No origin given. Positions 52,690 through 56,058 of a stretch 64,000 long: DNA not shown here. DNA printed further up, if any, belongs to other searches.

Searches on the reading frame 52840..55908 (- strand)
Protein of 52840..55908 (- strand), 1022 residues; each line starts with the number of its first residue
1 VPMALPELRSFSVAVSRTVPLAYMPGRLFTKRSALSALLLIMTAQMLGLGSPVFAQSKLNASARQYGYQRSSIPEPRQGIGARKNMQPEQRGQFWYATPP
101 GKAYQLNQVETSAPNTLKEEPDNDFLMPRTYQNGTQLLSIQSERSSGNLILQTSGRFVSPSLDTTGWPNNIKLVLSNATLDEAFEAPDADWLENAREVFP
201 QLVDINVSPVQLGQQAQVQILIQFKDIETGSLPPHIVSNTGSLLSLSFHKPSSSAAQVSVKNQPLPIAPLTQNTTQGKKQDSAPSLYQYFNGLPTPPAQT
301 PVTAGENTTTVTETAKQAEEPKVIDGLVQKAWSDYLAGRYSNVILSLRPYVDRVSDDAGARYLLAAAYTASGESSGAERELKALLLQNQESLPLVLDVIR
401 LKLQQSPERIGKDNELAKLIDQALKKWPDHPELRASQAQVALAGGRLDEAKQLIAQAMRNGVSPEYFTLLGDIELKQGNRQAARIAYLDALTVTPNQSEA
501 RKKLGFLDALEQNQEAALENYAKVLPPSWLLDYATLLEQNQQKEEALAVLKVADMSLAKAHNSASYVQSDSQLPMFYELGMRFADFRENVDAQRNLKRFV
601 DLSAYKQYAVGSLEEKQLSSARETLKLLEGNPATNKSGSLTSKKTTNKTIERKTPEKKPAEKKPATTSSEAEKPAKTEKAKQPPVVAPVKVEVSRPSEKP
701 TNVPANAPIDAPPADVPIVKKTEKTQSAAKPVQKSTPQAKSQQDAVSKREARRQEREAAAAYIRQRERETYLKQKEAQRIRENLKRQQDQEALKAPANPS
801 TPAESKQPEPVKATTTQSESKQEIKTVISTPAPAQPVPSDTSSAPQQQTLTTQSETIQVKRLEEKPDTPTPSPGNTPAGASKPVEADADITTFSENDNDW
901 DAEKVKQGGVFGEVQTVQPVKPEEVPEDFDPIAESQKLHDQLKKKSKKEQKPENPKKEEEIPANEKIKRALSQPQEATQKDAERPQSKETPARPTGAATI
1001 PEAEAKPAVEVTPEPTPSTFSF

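Call 58: search_protein_families(library=pfam, proteins=[window:52840-55908:-], max_evalue=0.001)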
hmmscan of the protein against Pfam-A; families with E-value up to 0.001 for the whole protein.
window:52840-55908:- (1022 aa): 4 families
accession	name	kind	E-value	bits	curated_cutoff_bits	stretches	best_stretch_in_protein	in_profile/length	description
PF14559.12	TPR_19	-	1e-11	45.4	25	2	418-472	12-67/68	Tetratricopeptide repeat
PF13428.12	TPR_14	-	3.3e-06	27.7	23.5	0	467-505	4-42/44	Tetratricopeptide repeat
PF13432.12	TPR_16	-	3.7e-06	27.7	32.7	1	437-491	3-58/65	Tetratricopeptide repeat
PF09976.15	TPR_21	-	6.6e-05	23.2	25.5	1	438-501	120-181/193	Tetratricopeptide repeat-like domain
